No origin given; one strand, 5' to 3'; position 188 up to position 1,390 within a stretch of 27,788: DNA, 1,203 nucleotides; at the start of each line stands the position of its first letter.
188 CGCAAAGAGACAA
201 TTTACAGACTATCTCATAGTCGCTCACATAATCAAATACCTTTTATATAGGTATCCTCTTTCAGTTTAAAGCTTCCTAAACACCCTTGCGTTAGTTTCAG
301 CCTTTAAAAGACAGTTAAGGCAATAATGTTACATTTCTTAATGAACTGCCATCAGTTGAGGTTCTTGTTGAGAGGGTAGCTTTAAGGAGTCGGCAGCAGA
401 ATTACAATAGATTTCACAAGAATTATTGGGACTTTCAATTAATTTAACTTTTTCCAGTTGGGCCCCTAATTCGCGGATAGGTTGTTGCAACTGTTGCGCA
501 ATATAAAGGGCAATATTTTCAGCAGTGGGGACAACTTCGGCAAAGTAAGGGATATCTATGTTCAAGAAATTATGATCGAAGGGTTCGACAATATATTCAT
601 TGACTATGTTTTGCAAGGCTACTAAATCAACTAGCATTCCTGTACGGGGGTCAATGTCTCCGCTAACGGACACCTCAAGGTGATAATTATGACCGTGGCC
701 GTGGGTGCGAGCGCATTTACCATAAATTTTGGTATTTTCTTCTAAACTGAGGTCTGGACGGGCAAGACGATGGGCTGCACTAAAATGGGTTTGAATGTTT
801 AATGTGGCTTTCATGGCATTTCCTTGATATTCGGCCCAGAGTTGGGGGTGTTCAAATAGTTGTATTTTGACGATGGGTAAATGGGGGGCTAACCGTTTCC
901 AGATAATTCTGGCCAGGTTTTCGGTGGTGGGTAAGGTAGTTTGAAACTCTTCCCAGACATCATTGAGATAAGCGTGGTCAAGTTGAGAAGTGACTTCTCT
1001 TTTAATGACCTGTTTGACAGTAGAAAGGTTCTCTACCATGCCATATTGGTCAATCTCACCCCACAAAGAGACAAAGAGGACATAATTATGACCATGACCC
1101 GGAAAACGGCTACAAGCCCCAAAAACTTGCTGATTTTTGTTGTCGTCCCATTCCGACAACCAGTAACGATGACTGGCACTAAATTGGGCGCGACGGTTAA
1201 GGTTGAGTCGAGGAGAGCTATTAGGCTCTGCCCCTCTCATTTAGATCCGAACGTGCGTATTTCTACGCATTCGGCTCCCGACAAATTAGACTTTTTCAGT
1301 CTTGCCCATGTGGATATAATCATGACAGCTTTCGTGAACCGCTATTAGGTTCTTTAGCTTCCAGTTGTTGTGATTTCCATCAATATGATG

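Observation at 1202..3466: Complete group II intron sits at the very start of the PTPS gene; the apparent ATG of the host ORF is inside intron domain VI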

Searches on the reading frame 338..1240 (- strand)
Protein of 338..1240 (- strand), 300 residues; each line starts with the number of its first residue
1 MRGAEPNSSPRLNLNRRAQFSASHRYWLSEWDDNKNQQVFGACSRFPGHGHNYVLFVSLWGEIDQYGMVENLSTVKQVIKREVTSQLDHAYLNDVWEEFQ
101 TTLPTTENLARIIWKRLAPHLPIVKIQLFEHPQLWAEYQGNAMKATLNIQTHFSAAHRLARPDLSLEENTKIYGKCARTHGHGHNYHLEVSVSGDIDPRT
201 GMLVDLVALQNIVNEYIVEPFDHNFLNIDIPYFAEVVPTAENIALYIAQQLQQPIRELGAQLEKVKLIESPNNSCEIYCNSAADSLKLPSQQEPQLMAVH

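Call 5: search_protein_families(library=pfam, proteins=[window:338-1240:-])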
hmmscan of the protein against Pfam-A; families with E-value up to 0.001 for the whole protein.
window:338-1240:- (300 aa): 1 family
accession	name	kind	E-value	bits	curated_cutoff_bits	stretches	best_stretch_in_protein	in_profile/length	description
PF01242.24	PTPS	-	6e-67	223.6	22.4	2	147-277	2-118/121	6-pyruvoyl tetrahydropterin synthase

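Call 6: search_protein_families(library=ncbifam, proteins=[window:338-1240:-])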
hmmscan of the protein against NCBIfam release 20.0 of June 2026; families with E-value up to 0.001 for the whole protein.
window:338-1240:- (300 aa): 3 families
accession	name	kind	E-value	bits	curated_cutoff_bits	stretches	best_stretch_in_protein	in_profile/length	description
TIGR00039.1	6PTHBS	subfamily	6.5e-47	158.9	125.5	2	145-275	2-116/124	6-pyruvoyl tetrahydropterin synthase/6-carboxytetrahydropterin synthase family protein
TIGR03367.1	queuosine_QueD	equivalog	1.6e-39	134.2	89.25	2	147-253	2-92/92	6-carboxytetrahydropterin synthase QueD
TIGR03112.1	6_pyr_pter_rel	hypoth_equivalog_domain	1.5e-11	44.6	69.35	1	178-273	19-108/113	6-pyruvoyl tetrahydropterin synthase-related domain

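Call 7: find_homologous_proteins(query=window:341-1201:-, max_evalue=1e-20)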
Query window:341-1201:- (287 aa): 5358 proteins with E <= 1e-20 among 6058 candidates; the best 120 are listed.
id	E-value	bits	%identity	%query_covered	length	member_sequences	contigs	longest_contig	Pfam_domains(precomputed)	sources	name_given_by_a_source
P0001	2.0e-178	610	90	100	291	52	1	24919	PF01242.25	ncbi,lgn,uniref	ncbi:6-pyruvoyl trahydropterin synthase family protein [Crocosphaera sp. Alani8]|uniref:6-pyruvoyl t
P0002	3.5e-178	609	67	90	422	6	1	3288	PF01242.25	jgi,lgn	jgi:6-pyruvoyltetrahydropterin/6-carboxytetrahydropterin synthase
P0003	5.8e-178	609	67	90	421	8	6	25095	PF01242.25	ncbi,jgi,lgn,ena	jgi:6-pyruvoyltetrahydropterin/6-carboxytetrahydropterin synthase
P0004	5.2e-175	599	89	100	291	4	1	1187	PF01242.25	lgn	-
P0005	6.7e-174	595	66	90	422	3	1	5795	PF01242.25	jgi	jgi:6-pyruvoyltetrahydropterin/6-carboxytetrahydropterin synthase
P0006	3.9e-173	593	61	94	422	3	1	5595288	PF01242.25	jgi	jgi:6-pyruvoyltetrahydropterin/6-carboxytetrahydropterin synthase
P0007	5.5e-173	592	64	90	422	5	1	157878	PF01242.25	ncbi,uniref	ncbi:6-carboxytetrahydropterin synthase [Nostoc sp. PA-18-2419]|uniref:6-carboxytetrahydropterin syn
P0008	1.6e-170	584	64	90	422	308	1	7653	PF01242.25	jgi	jgi:6-pyruvoyltetrahydropterin/6-carboxytetrahydropterin synthase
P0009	2.5e-170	584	62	90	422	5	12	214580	PF01242.25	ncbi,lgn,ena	-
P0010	4.9e-170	583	86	100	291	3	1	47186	PF01242.25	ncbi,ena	-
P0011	1.1e-169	581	65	90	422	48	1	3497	PF01242.25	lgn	-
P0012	8.4e-169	579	87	100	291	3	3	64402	PF01242.25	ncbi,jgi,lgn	ncbi:MAG: 6-carboxytetrahydropterin synthase [Crocosphaera sp.]|jgi:6-pyruvoyltetrahydropterin/6-car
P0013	3.4e-167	573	64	90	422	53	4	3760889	PF01242.25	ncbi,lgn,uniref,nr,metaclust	ncbi:6-pyruvoyl tetrahydropterin synthase [Cylindrospermopsis raciborskii CENA303]|uniref:6-carboxy-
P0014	4.4e-167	573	58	94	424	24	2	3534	PF01242.25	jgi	jgi:6-pyruvoyltetrahydropterin/6-carboxytetrahydropterin synthase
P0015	1.4e-166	571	62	90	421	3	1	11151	PF01242.25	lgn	-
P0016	8.2e-164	562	60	90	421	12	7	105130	PF01242.25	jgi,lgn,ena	jgi:6-pyruvoyltetrahydropterin/6-carboxytetrahydropterin synthase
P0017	2.1e-161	554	56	97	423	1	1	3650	PF01242.25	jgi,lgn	jgi:6-pyruvoyltetrahydropterin/6-carboxytetrahydropterin synthase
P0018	2.3e-160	551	60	90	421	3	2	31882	PF01242.25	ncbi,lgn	ncbi:MAG: 6-carboxytetrahydropterin synthase [Cuspidothrix sp.]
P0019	3.9e-159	547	82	99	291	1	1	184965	PF01242.25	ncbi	-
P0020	1.9e-157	541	80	100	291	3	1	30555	PF01242.25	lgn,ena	-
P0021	8.4e-157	539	64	90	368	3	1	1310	PF01242.25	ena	-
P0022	1.2e-155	535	79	100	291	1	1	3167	PF01242.25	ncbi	ncbi:MAG: 6-carboxytetrahydropterin synthase [Cyanobacteria bacterium P01_G01_bin.49]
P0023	6.1e-154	530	80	100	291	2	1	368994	PF01242.25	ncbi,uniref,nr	ncbi:6-carboxytetrahydropterin synthase [Crocosphaera sp. XPORK-15E]|uniref:6-pyruvoyl trahydropteri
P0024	6.1e-154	530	79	100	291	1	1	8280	PF01242.25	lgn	-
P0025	1.0e-152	526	79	100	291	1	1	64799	PF01242.25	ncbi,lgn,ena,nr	ncbi:MAG TPA: 6-pyruvoyl tetrahydropterin synthase [Cyanothece sp. UBA12306]|nr:6-pyruvoyl tetrahydr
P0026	3.3e-151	521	79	98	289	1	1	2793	PF01242.25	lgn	-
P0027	3.2e-150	518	77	99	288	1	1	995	PF01242.25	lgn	-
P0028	3.4e-150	518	77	99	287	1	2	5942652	PF01242.25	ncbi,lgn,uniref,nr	ncbi:6-pyruvoyl tetrahydropterin synthase and hypothetical protein [Gloeothece citriformis PCC 7424]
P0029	4.3e-149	514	76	100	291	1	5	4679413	PF01242.25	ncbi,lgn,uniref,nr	ncbi:6-pyruvoyl tetrahydropterin synthase and hypothetical protein [Rippkaea orientalis PCC 8801]|un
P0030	6.2e-149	513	81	93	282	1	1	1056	PF01242.25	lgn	-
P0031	8.0e-149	513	77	99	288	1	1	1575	PF01242.25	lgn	-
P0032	1.4e-148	512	75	100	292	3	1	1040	PF01242.25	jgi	jgi:6-pyruvoyltetrahydropterin/6-carboxytetrahydropterin synthase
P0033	4.8e-148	510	76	99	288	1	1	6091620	PF01242.25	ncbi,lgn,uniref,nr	ncbi:6-pyruvoyl trahydropterin synthase family protein [Gloeothece verrucosa]|uniref:6-carboxy-5,6,7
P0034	1.1e-147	509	76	97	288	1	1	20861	PF01242.25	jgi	jgi:6-pyruvoyltetrahydropterin/6-carboxytetrahydropterin synthase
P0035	1.2e-147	509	79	94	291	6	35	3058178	PF01242.25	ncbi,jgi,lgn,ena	ncbi:MAG: 6-carboxytetrahydropterin synthase [cyanobacterium endosymbiont of Rhopalodia gibba]|jgi:6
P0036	1.3e-147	509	75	99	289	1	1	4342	PF01242.25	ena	-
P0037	2.9e-147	508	74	99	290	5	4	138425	PF01242.25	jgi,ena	jgi:6-pyruvoyltetrahydropterin/6-carboxytetrahydropterin synthase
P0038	5.1e-147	507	76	98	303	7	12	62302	PF01242.25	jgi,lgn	jgi:6-pyruvoyltetrahydropterin/6-carboxytetrahydropterin synthase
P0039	1.1e-146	506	76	99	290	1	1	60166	PF01242.25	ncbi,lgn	-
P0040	1.7e-146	505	75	100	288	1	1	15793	PF01242.25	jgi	jgi:6-pyruvoyltetrahydropterin/6-carboxytetrahydropterin synthase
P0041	2.0e-146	505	78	95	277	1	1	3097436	PF01242.25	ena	-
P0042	2.7e-146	505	74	99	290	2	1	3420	PF01242.25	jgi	jgi:6-pyruvoyltetrahydropterin/6-carboxytetrahydropterin synthase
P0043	4.1e-146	504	78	94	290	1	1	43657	PF01242.25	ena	-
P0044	5.5e-146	504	77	94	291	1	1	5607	PF01242.25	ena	-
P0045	7.1e-146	503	79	94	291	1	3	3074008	PF01242.25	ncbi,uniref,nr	ncbi:MAG: 6-pyruvoyl trahydropterin synthase family protein [cyanobacterium endosymbiont of Rhopalod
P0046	2.4e-145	502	73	99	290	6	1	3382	PF01242.25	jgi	jgi:6-pyruvoyltetrahydropterin/6-carboxytetrahydropterin synthase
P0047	3.3e-145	501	75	100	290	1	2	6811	PF01242.25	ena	-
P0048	3.5e-145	501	75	100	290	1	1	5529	PF01242.25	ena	-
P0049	4.0e-145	501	75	99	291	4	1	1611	PF01242.25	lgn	-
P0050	5.2e-145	501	73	99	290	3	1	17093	PF01242.25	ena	-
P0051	5.6e-145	500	74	99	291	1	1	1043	PF01242.25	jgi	jgi:6-pyruvoyltetrahydropterin/6-carboxytetrahydropterin synthase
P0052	5.7e-145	500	73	99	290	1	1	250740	PF01242.25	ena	-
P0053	6.4e-145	500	75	98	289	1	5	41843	PF01242.25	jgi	jgi:6-pyruvoyltetrahydropterin/6-carboxytetrahydropterin synthase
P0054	6.8e-145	500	75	98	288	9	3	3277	PF01242.25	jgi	jgi:6-pyruvoyltetrahydropterin/6-carboxytetrahydropterin synthase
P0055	7.3e-145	500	74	98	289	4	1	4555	PF01242.25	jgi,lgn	jgi:6-pyruvoyltetrahydropterin/6-carboxytetrahydropterin synthase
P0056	8.5e-145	500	74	100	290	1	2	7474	PF01242.25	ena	-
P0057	1.2e-144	499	75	99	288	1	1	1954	PF01242.25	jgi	jgi:6-pyruvoyltetrahydropterin/6-carboxytetrahydropterin synthase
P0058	1.3e-144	499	76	95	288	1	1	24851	PF01242.25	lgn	-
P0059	1.4e-144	499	72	99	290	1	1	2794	PF01242.25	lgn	-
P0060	1.9e-144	499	77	95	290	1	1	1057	PF01242.25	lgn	-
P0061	1.9e-144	499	75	97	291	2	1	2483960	PF01242.25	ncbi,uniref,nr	ncbi:6-pyruvoyl trahydropterin synthase family protein [Cyanobacterium sp. uoEpiScrs1]|uniref:6-pyru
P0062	1.9e-144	499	74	98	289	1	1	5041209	PF01242.25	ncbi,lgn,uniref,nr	ncbi:6-pyruvoyl tetrahydropterin synthase and hypothetical protein [Stanieria cyanosphaera PCC 7437]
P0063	2.0e-144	499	73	99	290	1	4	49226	PF01242.25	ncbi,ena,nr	ncbi:MAG: 6-carboxytetrahydropterin synthase [Xenococcaceae cyanobacterium MO_188.B29]|nr:6-carboxyt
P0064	2.3e-144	498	78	93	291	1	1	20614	PF01242.25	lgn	-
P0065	3.9e-144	498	73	99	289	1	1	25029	PF01242.25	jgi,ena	jgi:6-pyruvoyltetrahydropterin/6-carboxytetrahydropterin synthase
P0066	4.1e-144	498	74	94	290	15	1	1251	PF01242.25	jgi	jgi:6-pyruvoyltetrahydropterin/6-carboxytetrahydropterin synthase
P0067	4.9e-144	497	73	99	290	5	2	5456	PF01242.25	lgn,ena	-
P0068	5.9e-144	497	74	99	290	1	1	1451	PF01242.25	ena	-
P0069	6.2e-144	497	74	99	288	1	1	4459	PF01242.25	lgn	-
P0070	6.6e-144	497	75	95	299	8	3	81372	PF01242.25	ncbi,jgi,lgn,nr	ncbi:6-carboxytetrahydropterin synthase [Candidatus Gracilibacteria bacterium]|jgi:6-pyruvoyltetrahy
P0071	7.3e-144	497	73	99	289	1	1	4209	PF01242.25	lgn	-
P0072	7.5e-144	497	75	99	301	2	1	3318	PF01242.25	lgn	-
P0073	7.5e-144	497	75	99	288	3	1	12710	PF01242.25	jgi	jgi:6-pyruvoyltetrahydropterin/6-carboxytetrahydropterin synthase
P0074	7.7e-144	497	73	99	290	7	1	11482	PF01242.25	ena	-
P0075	1.1e-143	496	73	99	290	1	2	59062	PF01242.25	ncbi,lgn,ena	ncbi:MAG: 6-pyruvoyl tetrahydropterin synthase family protein [Pleurocapsa sp.]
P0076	1.2e-143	496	74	100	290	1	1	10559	PF01242.25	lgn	-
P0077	1.3e-143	496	77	93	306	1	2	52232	PF01242.25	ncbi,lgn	-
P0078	1.3e-143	496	74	99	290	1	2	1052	PF01242.25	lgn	-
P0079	1.5e-143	496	73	99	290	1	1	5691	PF01242.25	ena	-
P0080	1.9e-143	495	75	98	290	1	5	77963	PF01242.25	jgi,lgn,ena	jgi:6-pyruvoyltetrahydropterin/6-carboxytetrahydropterin synthase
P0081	2.0e-143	495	74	97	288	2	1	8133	PF01242.25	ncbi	ncbi:MAG: 6-pyruvoyl trahydropterin synthase family protein [Xenococcaceae cyanobacterium]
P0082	2.1e-143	495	77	94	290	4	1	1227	PF01242.25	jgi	jgi:6-pyruvoyltetrahydropterin/6-carboxytetrahydropterin synthase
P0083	2.3e-143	495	74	97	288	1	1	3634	PF01242.25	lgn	-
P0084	2.3e-143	495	74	99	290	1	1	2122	PF01242.25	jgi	jgi:6-pyruvoyltetrahydropterin/6-carboxytetrahydropterin synthase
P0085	2.5e-143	495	72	99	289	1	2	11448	PF01242.25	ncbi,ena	-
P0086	3.6e-143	494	73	99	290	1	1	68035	PF01242.25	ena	-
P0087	4.0e-143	494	77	95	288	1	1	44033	PF01242.25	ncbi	-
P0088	4.1e-143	494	74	97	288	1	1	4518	PF01242.25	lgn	-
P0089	5.1e-143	494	74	99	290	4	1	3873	PF01242.25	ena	-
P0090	5.1e-143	494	74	99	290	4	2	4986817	PF01242.25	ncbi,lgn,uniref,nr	ncbi:MAG: 6-carboxytetrahydropterin synthase [Hydrococcus sp. C42_A2020_068]|uniref:6-pyruvoyl trahy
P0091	5.3e-143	494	75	98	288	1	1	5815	PF01242.25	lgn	-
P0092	6.4e-143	494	73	99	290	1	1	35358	PF01242.25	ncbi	-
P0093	7.6e-143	493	73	99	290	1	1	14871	PF01242.25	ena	-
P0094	8.6e-143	493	73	97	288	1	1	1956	PF01242.25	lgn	-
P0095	8.8e-143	493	75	94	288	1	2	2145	PF01242.25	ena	-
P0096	1.1e-142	493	77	95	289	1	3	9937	PF01242.25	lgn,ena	-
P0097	1.2e-142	493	74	100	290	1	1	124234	PF01242.25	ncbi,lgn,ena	-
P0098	1.3e-142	493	72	99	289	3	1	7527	PF01242.25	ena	-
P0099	1.3e-142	493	73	100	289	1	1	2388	PF01242.25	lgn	-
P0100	1.3e-142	493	76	94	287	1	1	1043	PF01242.25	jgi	jgi:6-pyruvoyltetrahydropterin/6-carboxytetrahydropterin synthase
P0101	1.4e-142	493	71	99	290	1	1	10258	PF01242.25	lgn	-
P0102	1.7e-142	492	74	99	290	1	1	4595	PF01242.25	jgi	-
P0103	1.8e-142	492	73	99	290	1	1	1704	PF01242.25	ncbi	-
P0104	2.0e-142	492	76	94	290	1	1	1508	PF01242.25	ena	-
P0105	2.3e-142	492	75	95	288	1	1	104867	PF01242.25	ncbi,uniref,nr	ncbi:6-pyruvoyl tetrahydropterin synthase [Aphanothece hegewaldii CCALA 016]|uniref:6-carboxy-5,6,7,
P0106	2.4e-142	492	72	99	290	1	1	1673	PF01242.25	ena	-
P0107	2.5e-142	492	74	97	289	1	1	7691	PF01242.25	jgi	jgi:6-pyruvoyltetrahydropterin/6-carboxytetrahydropterin synthase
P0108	2.6e-142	492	73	99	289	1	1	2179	PF01242.25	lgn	-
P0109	2.7e-142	492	74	99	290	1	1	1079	PF01242.25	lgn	-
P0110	3.1e-142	491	74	97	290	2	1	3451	PF01242.25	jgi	jgi:6-pyruvoyltetrahydropterin/6-carboxytetrahydropterin synthase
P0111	3.7e-142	491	76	94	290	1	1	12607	PF01242.25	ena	-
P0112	3.8e-142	491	73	100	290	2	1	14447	PF01242.25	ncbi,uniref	ncbi:6-carboxytetrahydropterin synthase [Allocoleopsis sp.]|uniref:6-carboxytetrahydropterin synthas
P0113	4.0e-142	491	76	95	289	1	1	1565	PF01242.25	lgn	-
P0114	4.2e-142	491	73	99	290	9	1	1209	PF01242.25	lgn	-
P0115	4.5e-142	491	76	93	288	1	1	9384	PF01242.25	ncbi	-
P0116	4.6e-142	491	73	99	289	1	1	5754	PF01242.25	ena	-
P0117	4.9e-142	491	73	99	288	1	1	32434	PF01242.25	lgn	-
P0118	5.4e-142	491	73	97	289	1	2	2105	PF01242.25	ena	-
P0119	5.4e-142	491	75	94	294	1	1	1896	PF01242.25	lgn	-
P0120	5.7e-142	491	73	99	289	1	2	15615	PF01242.25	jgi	jgi:6-pyruvoyltetrahydropterin/6-carboxytetrahydropterin synthase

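Call 9: find_encoding_contigs(protein=P0001, flank=3000, max_places=3)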
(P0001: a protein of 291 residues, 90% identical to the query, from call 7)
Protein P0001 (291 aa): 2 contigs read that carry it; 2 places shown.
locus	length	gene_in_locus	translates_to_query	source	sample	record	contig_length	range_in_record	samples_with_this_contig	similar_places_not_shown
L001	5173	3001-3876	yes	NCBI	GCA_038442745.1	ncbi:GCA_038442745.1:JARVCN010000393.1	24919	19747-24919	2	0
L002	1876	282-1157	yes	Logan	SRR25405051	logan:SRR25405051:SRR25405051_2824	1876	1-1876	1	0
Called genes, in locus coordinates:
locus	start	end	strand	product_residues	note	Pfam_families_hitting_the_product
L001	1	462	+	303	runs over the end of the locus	PF01040:UbiA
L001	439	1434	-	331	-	PF02951:GSH-S_N, PF02955:GSH-S_ATP, PF08443:RimK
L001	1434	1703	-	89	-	PF00462:Glutaredoxin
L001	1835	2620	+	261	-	PF00805:Pentapeptide, PF13576:Pentapeptide_3 (faint), PF13599:Pentapeptide_4 (weak), PF00805:Pentapeptide, PF13414:TPR_11 (weak)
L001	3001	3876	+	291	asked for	PF01242:PTPS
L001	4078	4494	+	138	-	PF14159:CAAD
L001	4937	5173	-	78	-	?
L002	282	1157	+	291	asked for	PF01242:PTPS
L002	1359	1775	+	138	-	PF14159:CAAD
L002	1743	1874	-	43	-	?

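Call 10: find_encoding_contigs(protein=P0010, flank=3000, max_places=2)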
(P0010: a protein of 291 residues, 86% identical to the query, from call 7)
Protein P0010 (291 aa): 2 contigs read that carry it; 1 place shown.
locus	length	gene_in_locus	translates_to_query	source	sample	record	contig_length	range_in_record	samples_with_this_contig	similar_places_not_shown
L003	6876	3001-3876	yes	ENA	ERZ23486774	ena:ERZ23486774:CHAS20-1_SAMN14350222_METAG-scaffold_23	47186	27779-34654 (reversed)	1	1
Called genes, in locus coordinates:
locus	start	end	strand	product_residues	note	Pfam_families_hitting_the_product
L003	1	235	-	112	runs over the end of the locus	-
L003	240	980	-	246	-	PF11536:DUF3226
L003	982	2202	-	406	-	PF02463:SMC_N (weak), PF13175:AAA_15, PF13304:AAA_21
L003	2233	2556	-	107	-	PF05016:ParE_toxin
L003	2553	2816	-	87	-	PF02604:PhdYeFM_antitox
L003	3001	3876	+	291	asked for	PF01242:PTPS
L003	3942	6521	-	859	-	PF00521:DNA_topoisoIV, PF03989:DNA_gyraseA_C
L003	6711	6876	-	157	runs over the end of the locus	PF03073:TspO_MBR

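Call 11: find_encoding_contigs(protein=P0029, flank=3000, max_places=2)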
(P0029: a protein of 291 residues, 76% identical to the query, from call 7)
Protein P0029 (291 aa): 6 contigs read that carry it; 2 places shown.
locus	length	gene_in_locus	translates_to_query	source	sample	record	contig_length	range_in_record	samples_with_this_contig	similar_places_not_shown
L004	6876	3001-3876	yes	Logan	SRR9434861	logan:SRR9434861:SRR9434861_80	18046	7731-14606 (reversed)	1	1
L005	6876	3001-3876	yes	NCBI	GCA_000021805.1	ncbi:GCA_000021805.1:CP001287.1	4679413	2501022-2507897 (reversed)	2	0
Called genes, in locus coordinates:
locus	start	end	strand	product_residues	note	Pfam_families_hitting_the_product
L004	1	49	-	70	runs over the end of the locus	PF21979:Hfq_1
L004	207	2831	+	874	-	PF02811:PHP, PF07733:DNA_pol3_alpha, PF17657:DNA_pol3_finger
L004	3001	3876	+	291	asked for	PF01242:PTPS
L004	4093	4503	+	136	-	PF14159:CAAD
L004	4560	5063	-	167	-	PF00636:Ribonuclease_3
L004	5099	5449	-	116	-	PF01740:STAS, PF13466:STAS_2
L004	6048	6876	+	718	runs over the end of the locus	PF00069:Pkinase, PF07714:PK_Tyr_Ser-Thr, PF01636:APH (faint), PF17667:Pkinase_fungal (weak)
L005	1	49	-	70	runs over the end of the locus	PF21979:Hfq_1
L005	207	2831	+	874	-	PF02811:PHP, PF07733:DNA_pol3_alpha, PF17657:DNA_pol3_finger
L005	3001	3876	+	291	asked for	PF01242:PTPS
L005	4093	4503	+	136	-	PF14159:CAAD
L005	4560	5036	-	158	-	PF00636:Ribonuclease_3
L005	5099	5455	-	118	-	PF01740:STAS, PF13466:STAS_2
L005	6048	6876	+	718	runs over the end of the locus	PF00069:Pkinase, PF07714:PK_Tyr_Ser-Thr, PF01636:APH (faint), PF17667:Pkinase_fungal (weak)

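Call 20: find_encoding_contigs(protein=window:338-1240:-, flank=4000, max_places=6)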
Protein window:338-1240:- (300 aa): no gene with exactly this product is on record in the collection.
